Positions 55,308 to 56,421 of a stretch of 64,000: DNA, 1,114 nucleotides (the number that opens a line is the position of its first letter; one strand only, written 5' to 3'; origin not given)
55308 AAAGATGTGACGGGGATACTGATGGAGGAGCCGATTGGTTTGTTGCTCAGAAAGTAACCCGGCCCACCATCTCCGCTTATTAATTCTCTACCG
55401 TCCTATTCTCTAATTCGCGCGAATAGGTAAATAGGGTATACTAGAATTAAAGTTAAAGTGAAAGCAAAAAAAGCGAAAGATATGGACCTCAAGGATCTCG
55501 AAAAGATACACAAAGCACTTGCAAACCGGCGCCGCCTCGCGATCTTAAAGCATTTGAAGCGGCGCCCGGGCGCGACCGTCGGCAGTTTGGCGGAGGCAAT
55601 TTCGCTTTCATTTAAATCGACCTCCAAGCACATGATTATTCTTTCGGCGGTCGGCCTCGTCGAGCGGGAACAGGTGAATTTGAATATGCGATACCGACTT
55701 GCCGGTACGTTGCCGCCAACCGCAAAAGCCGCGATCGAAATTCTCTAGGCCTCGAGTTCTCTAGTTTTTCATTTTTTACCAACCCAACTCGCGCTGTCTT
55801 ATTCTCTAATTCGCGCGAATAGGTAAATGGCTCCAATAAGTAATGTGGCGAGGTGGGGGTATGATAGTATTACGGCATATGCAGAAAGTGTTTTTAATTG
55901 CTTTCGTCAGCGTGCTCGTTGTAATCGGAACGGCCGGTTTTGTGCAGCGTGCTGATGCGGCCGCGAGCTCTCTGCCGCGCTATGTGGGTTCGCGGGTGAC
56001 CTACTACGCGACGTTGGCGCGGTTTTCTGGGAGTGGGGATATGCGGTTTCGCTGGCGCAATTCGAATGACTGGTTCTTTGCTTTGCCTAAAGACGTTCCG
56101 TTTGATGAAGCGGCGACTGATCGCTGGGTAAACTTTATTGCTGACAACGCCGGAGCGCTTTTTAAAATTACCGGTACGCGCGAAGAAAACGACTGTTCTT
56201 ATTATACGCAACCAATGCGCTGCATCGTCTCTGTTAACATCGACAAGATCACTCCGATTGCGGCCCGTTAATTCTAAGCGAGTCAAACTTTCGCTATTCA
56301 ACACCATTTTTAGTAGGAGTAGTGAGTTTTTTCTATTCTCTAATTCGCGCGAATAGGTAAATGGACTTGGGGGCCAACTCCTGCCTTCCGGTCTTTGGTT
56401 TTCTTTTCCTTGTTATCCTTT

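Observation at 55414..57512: ArsR-family regulator and three downstream genes, each preceded by an identical 29-bp palindrome-containing motif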

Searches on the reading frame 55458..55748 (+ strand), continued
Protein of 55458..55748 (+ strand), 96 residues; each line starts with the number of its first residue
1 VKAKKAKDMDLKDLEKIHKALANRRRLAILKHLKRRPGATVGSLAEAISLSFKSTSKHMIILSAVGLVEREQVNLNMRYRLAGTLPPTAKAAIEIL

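Call 57: search_protein_families(library=pfam, proteins=[L050:429-1100:+, L051:1540-2265:+, L055:402-1139:+, L056:6389-9154:+, L061:503-994:+, L063:6341-8251:+, L064:3295-4953:+, L064:5029-5535:+, L064:6322-6999:+, L065:913-2106:+], max_evalue=0.0001)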
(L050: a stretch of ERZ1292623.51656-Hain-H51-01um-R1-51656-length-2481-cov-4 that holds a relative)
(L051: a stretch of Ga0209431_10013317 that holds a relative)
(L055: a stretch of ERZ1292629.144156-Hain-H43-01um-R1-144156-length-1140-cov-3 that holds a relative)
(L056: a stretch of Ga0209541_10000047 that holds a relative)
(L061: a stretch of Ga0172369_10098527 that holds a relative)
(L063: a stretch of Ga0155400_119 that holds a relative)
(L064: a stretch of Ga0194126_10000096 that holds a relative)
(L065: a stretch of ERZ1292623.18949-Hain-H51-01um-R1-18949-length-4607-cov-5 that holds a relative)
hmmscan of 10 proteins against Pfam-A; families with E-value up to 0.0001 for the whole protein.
L050:429-1100:+ (224 aa): 2 families
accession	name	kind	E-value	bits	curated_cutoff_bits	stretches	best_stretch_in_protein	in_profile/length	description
PF00849.27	PseudoU_synth_2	-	2.2e-18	67.4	26.8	1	62-186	2-151/152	RNA pseudouridylate synthase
PF01479.30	S4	-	7.1e-09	35.7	22.8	1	6-41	2-39/48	S4 domain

L051:1540-2265:+ (242 aa): 1 family
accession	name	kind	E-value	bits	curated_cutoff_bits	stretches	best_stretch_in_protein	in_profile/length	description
PF00590.25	TP_methylase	-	2.9e-31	109.5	27.8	2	3-102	1-105/212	Tetrapyrrole (Corrin/Porphyrin) Methylases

L055:402-1139:+ (246 aa): 2 families
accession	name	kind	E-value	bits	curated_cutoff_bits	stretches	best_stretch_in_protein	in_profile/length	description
PF00133.28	tRNA-synt_1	-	9.3e-52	176.6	22.7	1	17-198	2-181/414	tRNA synthetases class I (I, L, M and V)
PF09334.17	tRNA-synt_1g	-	6.9e-05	22.2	20.1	0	49-110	10-70/391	tRNA synthetases class I (M)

L056:6389-9154:+ (922 aa): 2 families
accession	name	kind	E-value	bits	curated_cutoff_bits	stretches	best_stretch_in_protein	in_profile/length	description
PF12696.13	TraG-D_C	-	1.7e-05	25.2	22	1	775-840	2-70/126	TraM recognition site of TraD and TraG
PF10412.15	TrwB_AAD_bind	-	6.3e-05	22.5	20.5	0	514-558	10-54/387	Type IV secretion-system coupling protein DNA-binding domain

L061:503-994:+ (164 aa): 0 families

L063:6341-8251:+ (637 aa): 0 families

L064:3295-4953:+ (553 aa): 1 family
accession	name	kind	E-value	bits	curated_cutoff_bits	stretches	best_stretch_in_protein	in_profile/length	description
PF00932.25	LTD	-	3.5e-31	108.2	34.3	2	386-503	4-108/109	Lamin Tail Domain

L064:5029-5535:+ (169 aa): 2 families
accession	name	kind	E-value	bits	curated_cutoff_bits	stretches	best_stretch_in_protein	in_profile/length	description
PF01872.23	RibD_C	-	4.5e-16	59.7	24.1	1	65-158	98-193/197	RibD C-terminal domain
PF00186.24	DHFR_1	-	1.2e-05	25.5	25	1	4-124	3-112/159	Dihydrofolate reductase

L064:6322-6999:+ (226 aa): 1 family
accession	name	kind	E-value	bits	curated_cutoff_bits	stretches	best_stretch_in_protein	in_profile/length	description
PF12705.13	PDDEXK_1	-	3.8e-14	53.7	22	1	99-221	121-244/247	PD-(D/E)XK nuclease superfamily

L065:913-2106:+ (398 aa): 3 families
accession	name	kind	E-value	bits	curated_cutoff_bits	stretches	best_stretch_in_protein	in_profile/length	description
PF00270.35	DEAD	-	3.8e-51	173.6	26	1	30-193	1-166/167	DEAD/DEAH box helicase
PF00271.37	Helicase_C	-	2.1e-26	92.8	23.5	1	229-336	2-110/110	Helicase conserved C-terminal domain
PF04851.21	ResIII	-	5.1e-07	30.2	22.5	1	49-187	29-162/164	Type III restriction enzyme, res subunit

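Call 58: search_protein_families(library=pfam, proteins=[L070:7336-7764:+, L073:6417-8882:+, L076:1248-1862:+, L076:3151-3732:+, L077:6357-6812:+, L079:1045-1872:+, L082:3867-4577:+, L084:1617-2276:+, L087:6356-6979:+, L088:6332-7213:+], max_evalue=0.0001)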
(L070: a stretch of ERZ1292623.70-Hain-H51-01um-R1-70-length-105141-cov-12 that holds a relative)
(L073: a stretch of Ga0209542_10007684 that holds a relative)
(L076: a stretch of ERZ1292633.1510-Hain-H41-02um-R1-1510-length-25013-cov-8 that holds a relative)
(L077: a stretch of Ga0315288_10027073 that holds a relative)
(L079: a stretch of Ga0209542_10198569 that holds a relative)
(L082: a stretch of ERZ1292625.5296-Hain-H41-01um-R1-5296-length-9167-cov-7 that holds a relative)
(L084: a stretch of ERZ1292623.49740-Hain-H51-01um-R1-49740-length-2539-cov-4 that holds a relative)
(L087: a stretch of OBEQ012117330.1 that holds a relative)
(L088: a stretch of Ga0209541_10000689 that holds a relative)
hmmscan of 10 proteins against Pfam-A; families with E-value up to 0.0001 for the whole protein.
L070:7336-7764:+ (143 aa): 7 families
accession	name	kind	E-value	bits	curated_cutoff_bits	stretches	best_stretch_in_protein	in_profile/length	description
PF00583.31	Acetyltransf_1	-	5.9e-22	78.6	20.7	1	18-132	5-116/116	Acetyltransferase (GNAT) family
PF13508.13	Acetyltransf_7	-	1.3e-17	64.4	27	1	46-133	3-83/84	Acetyltransferase (GNAT) domain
PF13673.13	Acetyltransf_10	-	1.2e-14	54.9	23.6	1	32-136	17-111/128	Acetyltransferase (GNAT) domain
PF13420.13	Acetyltransf_4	-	3.7e-09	37.2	24.3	1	6-137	1-139/155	Acetyltransferase (GNAT) domain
PF13527.13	Acetyltransf_9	-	1.2e-06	28.9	25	1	5-133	1-125/127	Acetyltransferase (GNAT) domain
PF13302.13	Acetyltransf_3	-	7.4e-06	27.1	25.4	1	4-133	2-138/138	Acetyltransferase (GNAT) domain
PF12568.14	PanZ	-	8e-06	25.8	22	1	32-133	25-121/128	Acetyltransferase (GNAT) domain, PanZ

L073:6417-8882:+ (822 aa): 3 families
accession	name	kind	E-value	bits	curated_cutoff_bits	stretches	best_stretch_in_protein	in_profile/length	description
PF01326.24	PPDK_N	-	8.5e-111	370.8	27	1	31-362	3-319/328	Pyruvate phosphate dikinase, AMP/ATP-binding domain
PF02896.24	PEP-utilizers_C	-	2.6e-59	201.2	22.8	1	488-815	9-292/293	PEP-utilising enzyme, PEP-binding domain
PF00391.29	PEP-utilizers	-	2.4e-24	85.2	23.1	1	404-470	3-69/72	PEP-utilising enzyme, mobile domain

L076:1248-1862:+ (205 aa): 1 family
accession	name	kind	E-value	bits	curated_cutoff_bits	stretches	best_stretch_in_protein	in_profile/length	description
PF01936.24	NYN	-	5.3e-14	53.4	24.2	1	11-162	5-128/145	NYN domain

L076:3151-3732:+ (194 aa): 1 family
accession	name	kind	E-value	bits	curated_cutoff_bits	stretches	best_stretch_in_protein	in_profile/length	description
PF02661.23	Fic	-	4.7e-11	43.8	24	1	97-146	36-93/93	Fic/DOC family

L077:6357-6812:+ (152 aa): 0 families

L079:1045-1872:+ (276 aa): 0 families

L082:3867-4577:+ (237 aa): 2 families
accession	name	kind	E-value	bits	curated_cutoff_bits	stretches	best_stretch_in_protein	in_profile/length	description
PF12710.13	HAD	-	1.3e-11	45.7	27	1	15-201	1-189/189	haloacid dehalogenase-like hydrolase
PF00702.32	Hydrolase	-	1.2e-07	32.8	26.4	1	13-201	2-188/191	haloacid dehalogenase-like hydrolase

L084:1617-2276:+ (220 aa): 0 families

L087:6356-6979:+ (208 aa): 2 families
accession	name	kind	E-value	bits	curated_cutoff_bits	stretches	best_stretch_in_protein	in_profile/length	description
PF13472.12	Lipase_GDSL_2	-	1.5e-23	84.6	32.9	1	5-192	1-177/178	GDSL-like Lipase/Acylhydrolase family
PF00657.28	Lipase_GDSL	-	1.7e-17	64.7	23.6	1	3-197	1-207/208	GDSL-like Lipase/Acylhydrolase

L088:6332-7213:+ (294 aa): 2 families
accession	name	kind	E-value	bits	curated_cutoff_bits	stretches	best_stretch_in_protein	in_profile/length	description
PF10672.15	Methyltrans_SAM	-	1.5e-13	51.1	27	1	109-232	115-235/286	S-adenosylmethionine-dependent methyltransferase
PF03602.21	Cons_hypoth95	-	4e-05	23.8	24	1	124-206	42-123/182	Conserved hypothetical protein 95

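Call 60: search_protein_representatives(alignment_id=A2)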
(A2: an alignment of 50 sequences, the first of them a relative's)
Query: 50 sequences, 88 profile positions. Proteins with E-value up to 0.001 (for the whole library): 6868; up to 1e-10: 430; up to 1e-30: 8. The best 150 are listed.
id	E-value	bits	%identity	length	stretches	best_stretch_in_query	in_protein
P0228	8.5e-41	154.3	-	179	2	3-88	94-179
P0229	9.9e-33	128.4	-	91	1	4-88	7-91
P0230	1.1e-32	128.3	-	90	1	3-87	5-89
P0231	3.3e-32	126.7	-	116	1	3-88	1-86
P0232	3.9e-32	126.5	-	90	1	5-88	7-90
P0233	1.6e-31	124.6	-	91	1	3-86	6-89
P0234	2.1e-31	124.2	-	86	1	3-88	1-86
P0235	6.1e-31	122.7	-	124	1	2-88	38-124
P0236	2.7e-30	120.7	-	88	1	3-88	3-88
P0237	3.1e-30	120.4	-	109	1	5-88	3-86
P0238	4.9e-30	119.8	-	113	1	3-86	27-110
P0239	6.1e-30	119.5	-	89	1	3-88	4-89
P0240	1.7e-29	118.0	-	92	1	2-86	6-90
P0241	1.9e-29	118.0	-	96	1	3-88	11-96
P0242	1.9e-29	117.9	-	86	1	3-88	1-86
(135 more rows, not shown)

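Call 66: find_encoding_contigs(protein=P0002, flank=3000, max_places=2)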
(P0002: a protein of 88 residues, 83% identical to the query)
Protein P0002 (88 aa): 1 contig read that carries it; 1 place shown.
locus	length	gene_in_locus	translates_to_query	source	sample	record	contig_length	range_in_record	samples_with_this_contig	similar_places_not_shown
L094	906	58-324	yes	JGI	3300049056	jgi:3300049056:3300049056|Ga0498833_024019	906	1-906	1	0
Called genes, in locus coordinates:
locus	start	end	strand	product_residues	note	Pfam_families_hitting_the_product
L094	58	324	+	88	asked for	PF12840:HTH_20 (weak)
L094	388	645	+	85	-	PF09905:VF530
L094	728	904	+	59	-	?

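Call 67: find_encoding_contigs(protein=P0003, flank=3000, max_places=2)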
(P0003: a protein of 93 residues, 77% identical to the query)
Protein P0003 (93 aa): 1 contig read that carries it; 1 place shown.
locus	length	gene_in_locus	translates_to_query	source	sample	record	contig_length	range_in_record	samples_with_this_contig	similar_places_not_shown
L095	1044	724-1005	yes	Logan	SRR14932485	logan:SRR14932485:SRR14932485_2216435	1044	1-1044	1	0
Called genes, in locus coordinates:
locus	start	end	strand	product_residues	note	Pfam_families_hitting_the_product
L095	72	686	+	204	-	PF09997:DUF2238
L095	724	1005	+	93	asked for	PF12840:HTH_20, PF25212:HVO_A0114 (weak), PF01022:HTH_5, PF01047:MarR, PF12802:MarR_2 (weak), PF13412:HTH_24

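Call 68: find_encoding_contigs(protein=P0006, flank=3000, max_places=2)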
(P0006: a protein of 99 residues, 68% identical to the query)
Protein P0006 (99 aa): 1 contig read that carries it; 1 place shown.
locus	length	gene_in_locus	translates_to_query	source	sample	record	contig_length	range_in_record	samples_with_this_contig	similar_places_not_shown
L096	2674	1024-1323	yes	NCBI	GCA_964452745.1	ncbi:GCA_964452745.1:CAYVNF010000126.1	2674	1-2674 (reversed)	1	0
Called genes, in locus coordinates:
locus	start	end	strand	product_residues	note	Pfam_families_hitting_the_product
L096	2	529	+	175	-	?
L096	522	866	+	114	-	-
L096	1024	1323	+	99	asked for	PF12840:HTH_20 (faint)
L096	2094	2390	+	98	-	-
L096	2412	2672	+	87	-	?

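Call 69: find_encoding_contigs(protein=P0005, flank=3000, max_places=2)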
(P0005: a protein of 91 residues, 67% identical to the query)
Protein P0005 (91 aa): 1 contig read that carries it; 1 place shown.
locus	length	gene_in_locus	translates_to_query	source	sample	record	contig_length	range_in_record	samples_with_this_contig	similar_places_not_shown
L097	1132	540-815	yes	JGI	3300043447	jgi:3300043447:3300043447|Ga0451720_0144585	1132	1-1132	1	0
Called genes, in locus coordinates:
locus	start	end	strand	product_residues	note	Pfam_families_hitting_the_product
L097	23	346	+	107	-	-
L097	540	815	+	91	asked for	PF12802:MarR_2 (weak), PF12840:HTH_20, PF13412:HTH_24 (weak), PF25212:HVO_A0114 (weak)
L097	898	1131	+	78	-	?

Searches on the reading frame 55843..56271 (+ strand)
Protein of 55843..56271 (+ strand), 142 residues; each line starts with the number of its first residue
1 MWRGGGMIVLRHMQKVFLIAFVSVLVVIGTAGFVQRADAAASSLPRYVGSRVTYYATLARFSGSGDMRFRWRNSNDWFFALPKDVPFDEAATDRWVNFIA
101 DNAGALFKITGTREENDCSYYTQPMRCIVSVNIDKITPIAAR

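Call 8: search_protein_families(library=pfam, proteins=[window:55843-56271:+], max_evalue=0.01)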
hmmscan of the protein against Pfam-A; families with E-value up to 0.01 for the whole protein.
window:55843-56271:+ (142 aa): 0 families
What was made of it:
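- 55861..56271 (+): 136-aa protein with an N-terminal signal-peptide-like segment; near-orphan, no Pfam domain. No Pfam hit (call 8).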

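Call 48: list_cluster_members(proteins=[P0001, window:55843-56271:+, window:55861-56271:+, window:56361-56885:+, window:56439-56885:+, window:56496-56885:+, window:56889-57512:+, window:56907-57512:+])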
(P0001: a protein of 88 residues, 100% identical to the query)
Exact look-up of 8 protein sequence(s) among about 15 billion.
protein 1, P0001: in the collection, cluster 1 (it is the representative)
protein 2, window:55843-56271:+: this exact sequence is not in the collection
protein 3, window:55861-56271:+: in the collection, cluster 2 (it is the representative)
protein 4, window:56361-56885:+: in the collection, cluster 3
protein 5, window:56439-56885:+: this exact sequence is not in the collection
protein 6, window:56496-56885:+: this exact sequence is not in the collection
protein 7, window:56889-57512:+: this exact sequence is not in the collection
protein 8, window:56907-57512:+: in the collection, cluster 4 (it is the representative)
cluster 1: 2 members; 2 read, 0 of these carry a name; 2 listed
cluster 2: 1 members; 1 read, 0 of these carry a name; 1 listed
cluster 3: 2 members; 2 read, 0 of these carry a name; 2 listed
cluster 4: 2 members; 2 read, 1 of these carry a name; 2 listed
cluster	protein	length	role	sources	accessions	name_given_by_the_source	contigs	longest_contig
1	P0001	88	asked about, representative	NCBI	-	-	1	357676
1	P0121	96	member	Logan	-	-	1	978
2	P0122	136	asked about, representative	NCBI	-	-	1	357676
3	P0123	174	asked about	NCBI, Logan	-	-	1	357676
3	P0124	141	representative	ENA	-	-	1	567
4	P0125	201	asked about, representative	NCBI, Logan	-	-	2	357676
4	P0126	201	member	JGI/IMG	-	hypothetical protein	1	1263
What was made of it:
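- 55861..56271 (+): The start at 55861 is the NCBI call (call 48).
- Checked: Site 3 overlaps by 2 nt the longest-ORF start of the cupin (56361, which is NCBI's call, call 48), but in-frame ATGs at 56439-56451 and 56496 are equally possible starts.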

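Call 52: find_homologous_proteins(query=window:55861-56271:+, max_evalue=0.001)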
Query window:55861-56271:+ (136 aa): 4 proteins with E <= 0.001 among 33 candidates.
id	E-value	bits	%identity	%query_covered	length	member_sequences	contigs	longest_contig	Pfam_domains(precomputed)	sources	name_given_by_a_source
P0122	1.0e-85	302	100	100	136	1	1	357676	-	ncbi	-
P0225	2.3e-7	49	30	96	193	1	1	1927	-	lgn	-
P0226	2.3e-7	49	30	96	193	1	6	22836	-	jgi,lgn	jgi:hypothetical protein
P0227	2.3e-7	49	30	96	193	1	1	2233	-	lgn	-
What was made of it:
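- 55861..56271 (+): Only 3 distant homologues at 30% identity (call 52).
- Tried and rejected: Conserved function for the cargo genes: the 136-aa protein is a near-orphan (call 52).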
